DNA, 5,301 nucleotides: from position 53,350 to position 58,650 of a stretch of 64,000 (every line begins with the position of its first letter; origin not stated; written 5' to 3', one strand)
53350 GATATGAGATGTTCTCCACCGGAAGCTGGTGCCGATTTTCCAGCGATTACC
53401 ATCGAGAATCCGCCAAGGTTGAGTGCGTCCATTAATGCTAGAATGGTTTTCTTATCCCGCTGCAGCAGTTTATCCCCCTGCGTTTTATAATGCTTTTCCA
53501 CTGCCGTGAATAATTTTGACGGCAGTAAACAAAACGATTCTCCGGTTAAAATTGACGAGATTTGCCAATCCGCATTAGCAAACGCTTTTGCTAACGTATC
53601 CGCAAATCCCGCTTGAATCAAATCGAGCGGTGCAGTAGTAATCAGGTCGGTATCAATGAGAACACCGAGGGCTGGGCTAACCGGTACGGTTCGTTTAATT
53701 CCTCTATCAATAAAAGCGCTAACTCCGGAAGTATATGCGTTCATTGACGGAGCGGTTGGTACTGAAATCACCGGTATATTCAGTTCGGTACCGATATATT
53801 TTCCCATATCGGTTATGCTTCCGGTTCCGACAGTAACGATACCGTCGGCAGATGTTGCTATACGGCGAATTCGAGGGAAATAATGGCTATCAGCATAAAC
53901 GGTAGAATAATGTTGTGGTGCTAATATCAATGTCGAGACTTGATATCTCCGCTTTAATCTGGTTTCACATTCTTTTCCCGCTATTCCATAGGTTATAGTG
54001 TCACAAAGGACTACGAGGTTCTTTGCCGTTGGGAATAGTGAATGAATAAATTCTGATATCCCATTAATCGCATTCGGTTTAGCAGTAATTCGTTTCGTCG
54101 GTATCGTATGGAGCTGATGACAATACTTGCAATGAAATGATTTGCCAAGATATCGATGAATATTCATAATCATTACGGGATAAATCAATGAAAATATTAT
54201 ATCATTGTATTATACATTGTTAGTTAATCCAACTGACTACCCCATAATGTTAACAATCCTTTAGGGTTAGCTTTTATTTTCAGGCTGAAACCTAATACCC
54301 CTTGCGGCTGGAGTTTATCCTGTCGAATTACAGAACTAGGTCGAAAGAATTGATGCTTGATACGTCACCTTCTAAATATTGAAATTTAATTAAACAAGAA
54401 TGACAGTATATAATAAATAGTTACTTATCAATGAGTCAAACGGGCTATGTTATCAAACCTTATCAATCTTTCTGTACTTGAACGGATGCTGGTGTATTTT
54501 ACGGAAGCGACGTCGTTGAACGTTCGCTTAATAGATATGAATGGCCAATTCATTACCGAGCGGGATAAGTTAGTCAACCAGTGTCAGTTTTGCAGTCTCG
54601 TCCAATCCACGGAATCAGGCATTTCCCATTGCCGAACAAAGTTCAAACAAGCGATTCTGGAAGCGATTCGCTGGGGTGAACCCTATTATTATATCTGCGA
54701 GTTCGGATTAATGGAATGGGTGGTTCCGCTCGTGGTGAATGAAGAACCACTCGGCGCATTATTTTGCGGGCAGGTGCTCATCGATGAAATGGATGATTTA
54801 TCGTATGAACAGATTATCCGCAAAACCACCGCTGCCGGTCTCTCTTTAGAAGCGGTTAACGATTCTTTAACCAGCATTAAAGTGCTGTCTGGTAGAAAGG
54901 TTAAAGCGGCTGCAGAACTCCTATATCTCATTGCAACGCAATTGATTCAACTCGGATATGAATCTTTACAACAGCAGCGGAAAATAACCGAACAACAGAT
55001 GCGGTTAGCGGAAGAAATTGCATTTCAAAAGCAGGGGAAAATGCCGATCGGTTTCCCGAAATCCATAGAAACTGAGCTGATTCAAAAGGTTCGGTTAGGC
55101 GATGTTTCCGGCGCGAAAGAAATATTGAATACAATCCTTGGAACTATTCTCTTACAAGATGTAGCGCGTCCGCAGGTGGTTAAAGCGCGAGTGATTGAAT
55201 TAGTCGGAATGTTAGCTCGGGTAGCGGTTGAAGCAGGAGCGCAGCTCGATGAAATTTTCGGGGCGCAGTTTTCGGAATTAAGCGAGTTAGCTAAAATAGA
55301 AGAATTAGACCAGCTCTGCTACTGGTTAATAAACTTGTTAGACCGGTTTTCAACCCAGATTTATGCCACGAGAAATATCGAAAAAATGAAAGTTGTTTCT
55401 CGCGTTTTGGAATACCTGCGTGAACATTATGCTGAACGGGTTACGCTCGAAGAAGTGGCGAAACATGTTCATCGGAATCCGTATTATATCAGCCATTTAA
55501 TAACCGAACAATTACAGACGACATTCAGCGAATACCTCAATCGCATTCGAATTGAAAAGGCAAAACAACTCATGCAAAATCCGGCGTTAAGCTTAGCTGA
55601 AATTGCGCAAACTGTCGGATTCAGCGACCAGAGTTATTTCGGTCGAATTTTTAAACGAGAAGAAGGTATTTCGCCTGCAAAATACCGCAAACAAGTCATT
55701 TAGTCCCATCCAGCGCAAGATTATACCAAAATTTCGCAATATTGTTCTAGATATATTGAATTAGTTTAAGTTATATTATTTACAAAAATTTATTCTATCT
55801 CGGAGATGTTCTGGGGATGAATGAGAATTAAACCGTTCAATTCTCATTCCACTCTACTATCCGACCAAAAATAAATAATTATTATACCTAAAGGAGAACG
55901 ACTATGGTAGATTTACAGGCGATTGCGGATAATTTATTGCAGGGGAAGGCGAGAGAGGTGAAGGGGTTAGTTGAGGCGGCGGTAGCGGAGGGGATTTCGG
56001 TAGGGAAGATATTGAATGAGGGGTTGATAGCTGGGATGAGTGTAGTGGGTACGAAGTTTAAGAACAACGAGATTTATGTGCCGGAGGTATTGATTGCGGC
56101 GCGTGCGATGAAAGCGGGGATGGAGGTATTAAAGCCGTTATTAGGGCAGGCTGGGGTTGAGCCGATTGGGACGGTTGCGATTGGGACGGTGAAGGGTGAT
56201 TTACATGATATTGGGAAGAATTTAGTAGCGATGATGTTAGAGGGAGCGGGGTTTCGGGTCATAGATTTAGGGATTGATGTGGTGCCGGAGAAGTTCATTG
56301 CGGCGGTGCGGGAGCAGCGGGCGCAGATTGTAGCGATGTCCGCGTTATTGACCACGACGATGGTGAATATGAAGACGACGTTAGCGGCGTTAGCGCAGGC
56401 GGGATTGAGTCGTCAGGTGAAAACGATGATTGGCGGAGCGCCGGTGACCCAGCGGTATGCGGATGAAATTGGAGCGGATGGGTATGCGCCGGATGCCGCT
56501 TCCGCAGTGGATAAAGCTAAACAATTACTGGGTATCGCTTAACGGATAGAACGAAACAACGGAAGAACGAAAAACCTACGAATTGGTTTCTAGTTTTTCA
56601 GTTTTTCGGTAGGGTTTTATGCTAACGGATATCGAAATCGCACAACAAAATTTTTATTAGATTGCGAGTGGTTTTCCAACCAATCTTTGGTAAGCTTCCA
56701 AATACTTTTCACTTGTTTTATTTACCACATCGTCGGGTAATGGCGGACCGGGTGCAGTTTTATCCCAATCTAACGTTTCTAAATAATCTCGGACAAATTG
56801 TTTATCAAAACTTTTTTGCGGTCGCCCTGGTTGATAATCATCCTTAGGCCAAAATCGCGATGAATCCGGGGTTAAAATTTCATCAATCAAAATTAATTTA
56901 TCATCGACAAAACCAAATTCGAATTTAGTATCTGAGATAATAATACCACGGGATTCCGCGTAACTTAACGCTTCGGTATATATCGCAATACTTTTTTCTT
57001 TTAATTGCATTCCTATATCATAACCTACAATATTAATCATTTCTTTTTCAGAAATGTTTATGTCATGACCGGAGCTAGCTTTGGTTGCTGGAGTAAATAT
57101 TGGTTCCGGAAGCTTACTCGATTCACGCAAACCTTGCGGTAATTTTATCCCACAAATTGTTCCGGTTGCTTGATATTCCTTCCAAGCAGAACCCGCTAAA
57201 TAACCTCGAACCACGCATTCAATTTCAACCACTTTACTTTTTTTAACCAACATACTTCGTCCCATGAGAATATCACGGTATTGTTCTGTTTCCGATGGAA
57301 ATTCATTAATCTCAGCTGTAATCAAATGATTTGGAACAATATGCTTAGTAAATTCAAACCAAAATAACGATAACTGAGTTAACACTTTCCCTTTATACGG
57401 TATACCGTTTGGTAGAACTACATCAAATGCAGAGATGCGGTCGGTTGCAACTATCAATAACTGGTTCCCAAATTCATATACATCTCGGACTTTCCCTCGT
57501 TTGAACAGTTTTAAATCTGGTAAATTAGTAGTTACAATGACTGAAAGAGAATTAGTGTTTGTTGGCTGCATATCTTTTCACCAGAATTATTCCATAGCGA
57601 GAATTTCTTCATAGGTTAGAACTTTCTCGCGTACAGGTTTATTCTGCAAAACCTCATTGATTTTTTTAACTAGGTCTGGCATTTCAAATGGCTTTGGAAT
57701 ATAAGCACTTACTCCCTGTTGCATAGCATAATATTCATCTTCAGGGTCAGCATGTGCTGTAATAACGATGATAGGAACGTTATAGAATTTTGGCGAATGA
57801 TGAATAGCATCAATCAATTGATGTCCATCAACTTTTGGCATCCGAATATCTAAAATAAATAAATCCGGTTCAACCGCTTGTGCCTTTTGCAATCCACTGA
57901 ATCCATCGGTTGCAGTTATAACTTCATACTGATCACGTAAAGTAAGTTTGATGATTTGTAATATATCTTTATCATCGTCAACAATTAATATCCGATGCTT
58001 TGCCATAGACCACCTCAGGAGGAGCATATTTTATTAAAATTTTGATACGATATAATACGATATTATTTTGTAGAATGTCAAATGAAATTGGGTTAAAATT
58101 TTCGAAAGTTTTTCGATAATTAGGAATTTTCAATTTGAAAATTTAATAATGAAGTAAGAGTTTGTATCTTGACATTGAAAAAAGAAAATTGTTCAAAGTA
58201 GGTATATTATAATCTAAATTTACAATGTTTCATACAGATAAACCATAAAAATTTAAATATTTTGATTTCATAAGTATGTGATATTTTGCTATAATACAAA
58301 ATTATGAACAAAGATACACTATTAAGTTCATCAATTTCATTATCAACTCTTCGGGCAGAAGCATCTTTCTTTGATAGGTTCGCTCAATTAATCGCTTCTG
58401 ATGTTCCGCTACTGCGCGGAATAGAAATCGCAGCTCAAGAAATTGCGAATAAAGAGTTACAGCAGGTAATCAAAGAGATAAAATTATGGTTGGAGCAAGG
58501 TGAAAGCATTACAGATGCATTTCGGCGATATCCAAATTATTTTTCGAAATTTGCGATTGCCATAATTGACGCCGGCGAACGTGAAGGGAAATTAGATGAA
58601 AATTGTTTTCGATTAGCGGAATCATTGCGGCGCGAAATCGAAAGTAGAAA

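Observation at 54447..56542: PocR-AraC regulator next to a corrinoid-protein gene with alien, G-ending codon usage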

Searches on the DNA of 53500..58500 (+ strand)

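Call 33: search_rna_families(source=window, start=53500, end=58500, threshold=evalue, max_evalue=1)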
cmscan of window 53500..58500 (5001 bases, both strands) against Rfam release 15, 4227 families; matches with E-value up to 1: 0.
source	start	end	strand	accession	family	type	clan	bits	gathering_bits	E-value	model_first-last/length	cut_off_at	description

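Call 44: build_rna_model(alignment_id=A3, structure=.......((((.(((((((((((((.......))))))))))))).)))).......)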
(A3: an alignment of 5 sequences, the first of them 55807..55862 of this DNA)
Model R1 built from alignment A3 (5 sequences, 57 columns); structure: as given.
model positions 56; base pairs 17; branch points 0; effective number of sequences 5; information 0.816 bits per position. Calibrated on 0.2 Mb of random sequence (short: E-values are rough).
structure used (alignment columns):
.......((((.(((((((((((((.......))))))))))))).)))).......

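Call 46: search_with_rna_model(model_id=R1, sources=[window, L001, L002, L003, L004, L005, L006, L007, L008, L009, L010, L011, L012, L013, L014, L015, L016, L017, L018, L019, L020, L021, L022, L023, L024, L025, L026, L027, L028, L029, L030, L031, L032, L033, L034, L035, L036, L037, L038, L039, L040, L041, L042, L043, L044, L045, L046, L047, L048, L049, L050, L051, L052, L053, L054, L055, L056, L057, L058, L059, L060, L061, L062, L063, L064, L065, L066, L067, L068, L069, L070, L071, L072, L073, L074, L075, L076, L077, L078, L079, L080, L081, L082, L083], max_evalue=1)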
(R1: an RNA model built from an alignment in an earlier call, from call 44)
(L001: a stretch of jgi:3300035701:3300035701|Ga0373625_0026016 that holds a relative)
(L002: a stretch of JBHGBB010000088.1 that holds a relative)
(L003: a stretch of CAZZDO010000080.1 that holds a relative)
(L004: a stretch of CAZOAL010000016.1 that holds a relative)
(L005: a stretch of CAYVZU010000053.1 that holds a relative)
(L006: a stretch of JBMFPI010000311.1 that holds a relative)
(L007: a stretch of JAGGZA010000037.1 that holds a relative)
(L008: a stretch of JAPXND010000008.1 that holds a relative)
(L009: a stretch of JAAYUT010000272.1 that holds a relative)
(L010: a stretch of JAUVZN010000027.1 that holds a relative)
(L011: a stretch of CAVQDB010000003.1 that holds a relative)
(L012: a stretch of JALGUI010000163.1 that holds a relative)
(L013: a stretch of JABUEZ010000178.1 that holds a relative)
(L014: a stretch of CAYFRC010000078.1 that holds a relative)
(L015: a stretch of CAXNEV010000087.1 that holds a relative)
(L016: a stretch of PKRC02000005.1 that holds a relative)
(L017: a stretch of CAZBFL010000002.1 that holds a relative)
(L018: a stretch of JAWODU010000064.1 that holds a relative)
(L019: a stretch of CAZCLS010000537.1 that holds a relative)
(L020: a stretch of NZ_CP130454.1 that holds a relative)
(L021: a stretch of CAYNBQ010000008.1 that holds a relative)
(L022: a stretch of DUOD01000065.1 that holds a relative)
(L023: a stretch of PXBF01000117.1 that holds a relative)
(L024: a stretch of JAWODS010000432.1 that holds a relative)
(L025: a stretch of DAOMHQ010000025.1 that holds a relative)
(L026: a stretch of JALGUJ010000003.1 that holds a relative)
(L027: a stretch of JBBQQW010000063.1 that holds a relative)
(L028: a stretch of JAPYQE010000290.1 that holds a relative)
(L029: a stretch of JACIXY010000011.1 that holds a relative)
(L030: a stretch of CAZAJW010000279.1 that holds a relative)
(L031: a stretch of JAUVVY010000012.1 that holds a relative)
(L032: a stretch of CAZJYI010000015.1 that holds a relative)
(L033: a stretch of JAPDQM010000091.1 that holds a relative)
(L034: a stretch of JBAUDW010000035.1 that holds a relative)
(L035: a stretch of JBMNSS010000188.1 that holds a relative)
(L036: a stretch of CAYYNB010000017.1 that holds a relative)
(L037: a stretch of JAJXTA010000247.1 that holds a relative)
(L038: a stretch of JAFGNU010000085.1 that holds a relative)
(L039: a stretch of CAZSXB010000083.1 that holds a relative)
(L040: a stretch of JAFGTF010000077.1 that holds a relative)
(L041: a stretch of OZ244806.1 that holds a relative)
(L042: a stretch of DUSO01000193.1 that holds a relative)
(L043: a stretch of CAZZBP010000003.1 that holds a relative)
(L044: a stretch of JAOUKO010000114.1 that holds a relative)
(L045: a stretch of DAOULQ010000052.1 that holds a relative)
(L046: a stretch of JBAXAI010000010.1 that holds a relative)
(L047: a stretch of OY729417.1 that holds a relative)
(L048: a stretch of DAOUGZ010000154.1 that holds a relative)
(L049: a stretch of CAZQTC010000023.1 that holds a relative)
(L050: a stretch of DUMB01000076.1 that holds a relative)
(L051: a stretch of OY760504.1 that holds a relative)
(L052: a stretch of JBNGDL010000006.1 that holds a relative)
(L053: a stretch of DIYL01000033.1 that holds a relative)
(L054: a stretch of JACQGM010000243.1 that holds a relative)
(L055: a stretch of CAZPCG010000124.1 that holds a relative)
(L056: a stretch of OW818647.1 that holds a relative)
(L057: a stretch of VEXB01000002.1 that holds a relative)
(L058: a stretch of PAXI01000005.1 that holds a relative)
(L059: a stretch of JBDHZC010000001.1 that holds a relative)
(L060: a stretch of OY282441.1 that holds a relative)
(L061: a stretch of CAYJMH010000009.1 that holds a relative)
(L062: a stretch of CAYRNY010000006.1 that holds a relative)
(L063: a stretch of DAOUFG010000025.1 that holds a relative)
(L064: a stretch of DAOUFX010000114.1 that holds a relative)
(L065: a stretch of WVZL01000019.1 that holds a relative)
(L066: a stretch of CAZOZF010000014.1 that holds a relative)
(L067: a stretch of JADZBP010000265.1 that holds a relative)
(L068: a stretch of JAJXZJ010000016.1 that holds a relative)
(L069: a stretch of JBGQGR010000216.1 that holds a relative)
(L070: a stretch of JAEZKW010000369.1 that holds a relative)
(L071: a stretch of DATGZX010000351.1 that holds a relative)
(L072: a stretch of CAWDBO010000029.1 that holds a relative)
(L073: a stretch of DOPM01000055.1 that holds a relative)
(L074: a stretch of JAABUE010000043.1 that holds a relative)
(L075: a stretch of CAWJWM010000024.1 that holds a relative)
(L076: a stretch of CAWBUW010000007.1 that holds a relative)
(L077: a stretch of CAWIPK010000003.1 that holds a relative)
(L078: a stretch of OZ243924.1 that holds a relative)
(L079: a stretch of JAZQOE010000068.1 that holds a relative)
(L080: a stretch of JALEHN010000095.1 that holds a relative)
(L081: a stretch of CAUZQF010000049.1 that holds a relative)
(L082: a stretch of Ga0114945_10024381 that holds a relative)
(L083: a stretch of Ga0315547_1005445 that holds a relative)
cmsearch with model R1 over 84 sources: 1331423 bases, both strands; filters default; matches with E-value up to 1: 10.
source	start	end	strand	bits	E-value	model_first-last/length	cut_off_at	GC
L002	9858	9913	+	66.2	3.1e-12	1-56/56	no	0.36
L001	7203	7258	+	61.8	3.4e-11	1-56/56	no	0.48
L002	9857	9912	-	58.8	1.8e-10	1-56/56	no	0.36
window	55807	55862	+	55.2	1.4e-09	1-56/56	no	0.39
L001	7202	7257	-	50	2.5e-08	1-56/56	no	0.48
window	55806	55861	-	40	6.3e-06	1-56/56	no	0.38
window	38887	38937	+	23.7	0.055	1-56/56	no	0.39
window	38885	38941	-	22.2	0.13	1-56/56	no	0.37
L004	12978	13040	+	20.5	0.32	1-56/56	no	0.35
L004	12977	13039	-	19.6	0.53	1-56/56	no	0.37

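Call 47: search_with_rna_model(model_id=R1, sources=[L084, L085, L086, L087, L088, L089, L090, L091, L092, L093, L094, L095, L096, L097, L098, L099, L100, L101, L102, L103, L104, L105, L106, L107, L108, L109, L110, L111, L112, L113, L114, L115, L116, L117, L118, L119, L120, L121, L122, L123, L124, L125, L126, L127, L128, L129, L130, L131, L132, L133, L134, L135, L136, L137, L138, L139, L140, L141, L142, L143, L144, L145, L146, L147, L148, L149, L150, L151, L152, L153, L154, L155, L156, L157, L158, L159, L160, L161, L162, L163, L164, L165, L166], max_evalue=1)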
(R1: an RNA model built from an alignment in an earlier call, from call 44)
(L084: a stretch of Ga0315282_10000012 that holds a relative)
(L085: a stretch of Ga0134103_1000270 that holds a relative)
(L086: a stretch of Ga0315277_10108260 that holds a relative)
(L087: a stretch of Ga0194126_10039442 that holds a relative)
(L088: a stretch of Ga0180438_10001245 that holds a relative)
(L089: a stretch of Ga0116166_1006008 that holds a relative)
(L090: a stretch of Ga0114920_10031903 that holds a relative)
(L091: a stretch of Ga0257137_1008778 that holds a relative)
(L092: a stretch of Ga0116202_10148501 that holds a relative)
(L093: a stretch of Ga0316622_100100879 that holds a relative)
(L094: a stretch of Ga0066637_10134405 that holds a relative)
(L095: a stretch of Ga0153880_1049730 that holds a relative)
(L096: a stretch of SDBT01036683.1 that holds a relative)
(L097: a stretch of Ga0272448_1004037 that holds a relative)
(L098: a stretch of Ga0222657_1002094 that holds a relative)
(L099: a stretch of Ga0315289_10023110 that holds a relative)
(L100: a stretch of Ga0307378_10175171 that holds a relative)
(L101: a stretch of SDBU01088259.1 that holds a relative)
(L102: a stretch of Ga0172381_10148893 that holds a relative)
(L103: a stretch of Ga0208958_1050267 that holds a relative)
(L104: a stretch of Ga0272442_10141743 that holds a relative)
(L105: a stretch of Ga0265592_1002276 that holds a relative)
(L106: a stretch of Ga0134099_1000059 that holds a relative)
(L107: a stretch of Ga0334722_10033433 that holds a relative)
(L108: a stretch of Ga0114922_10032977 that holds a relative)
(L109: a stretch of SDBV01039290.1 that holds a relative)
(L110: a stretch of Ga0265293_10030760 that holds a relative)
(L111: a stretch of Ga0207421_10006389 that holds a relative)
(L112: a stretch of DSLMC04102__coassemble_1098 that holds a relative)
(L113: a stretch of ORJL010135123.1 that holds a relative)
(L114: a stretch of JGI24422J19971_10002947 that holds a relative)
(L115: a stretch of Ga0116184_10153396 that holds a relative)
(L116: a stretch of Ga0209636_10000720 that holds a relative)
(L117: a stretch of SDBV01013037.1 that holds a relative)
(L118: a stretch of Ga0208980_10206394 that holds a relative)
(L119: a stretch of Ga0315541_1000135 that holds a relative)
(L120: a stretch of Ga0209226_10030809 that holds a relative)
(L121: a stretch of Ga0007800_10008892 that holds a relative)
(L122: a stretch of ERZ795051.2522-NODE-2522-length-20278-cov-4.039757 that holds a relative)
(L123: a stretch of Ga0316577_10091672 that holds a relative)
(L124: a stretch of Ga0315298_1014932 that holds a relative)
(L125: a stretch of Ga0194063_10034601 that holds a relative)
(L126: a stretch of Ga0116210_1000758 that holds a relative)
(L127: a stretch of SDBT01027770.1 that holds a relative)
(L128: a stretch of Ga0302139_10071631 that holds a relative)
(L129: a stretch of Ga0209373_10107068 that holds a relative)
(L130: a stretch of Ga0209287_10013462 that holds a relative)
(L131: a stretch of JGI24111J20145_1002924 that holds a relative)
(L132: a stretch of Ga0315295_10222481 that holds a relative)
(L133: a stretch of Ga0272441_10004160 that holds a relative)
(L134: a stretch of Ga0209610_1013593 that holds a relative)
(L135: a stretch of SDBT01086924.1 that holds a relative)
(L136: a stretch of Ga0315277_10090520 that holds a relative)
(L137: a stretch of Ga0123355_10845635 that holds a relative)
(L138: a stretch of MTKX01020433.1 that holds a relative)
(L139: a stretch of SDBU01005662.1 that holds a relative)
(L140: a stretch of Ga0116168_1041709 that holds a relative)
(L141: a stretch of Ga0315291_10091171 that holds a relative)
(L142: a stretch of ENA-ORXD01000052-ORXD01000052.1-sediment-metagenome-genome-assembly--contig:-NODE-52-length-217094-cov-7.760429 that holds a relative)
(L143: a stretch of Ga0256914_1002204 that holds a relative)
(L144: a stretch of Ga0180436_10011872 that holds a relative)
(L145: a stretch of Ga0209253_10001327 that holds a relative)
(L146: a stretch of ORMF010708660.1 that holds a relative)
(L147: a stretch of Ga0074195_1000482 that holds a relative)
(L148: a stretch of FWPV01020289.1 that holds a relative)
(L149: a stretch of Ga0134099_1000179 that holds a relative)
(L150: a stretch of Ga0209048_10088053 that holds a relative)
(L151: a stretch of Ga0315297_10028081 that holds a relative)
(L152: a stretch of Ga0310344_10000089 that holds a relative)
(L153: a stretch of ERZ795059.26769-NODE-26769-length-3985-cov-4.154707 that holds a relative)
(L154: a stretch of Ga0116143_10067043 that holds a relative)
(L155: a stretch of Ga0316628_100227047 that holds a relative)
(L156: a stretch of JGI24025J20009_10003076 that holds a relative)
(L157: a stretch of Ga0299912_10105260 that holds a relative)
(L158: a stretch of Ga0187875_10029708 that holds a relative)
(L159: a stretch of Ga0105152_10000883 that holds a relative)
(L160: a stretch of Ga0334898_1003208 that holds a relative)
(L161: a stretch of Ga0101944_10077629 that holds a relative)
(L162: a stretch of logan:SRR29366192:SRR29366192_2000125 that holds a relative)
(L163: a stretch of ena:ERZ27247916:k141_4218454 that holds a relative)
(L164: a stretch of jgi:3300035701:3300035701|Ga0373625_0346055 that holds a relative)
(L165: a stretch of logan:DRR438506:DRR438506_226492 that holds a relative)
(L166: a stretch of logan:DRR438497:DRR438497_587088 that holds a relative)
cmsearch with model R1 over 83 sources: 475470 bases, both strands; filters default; matches with E-value up to 1: 4.
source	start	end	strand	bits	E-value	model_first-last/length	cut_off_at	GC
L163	321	375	+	61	2e-11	1-56/56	no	0.51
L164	176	231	+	55.2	4.9e-10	1-56/56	no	0.5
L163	320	374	-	38.8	4.3e-06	1-56/56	no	0.51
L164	175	230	-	18.7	0.32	1-56/56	no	0.5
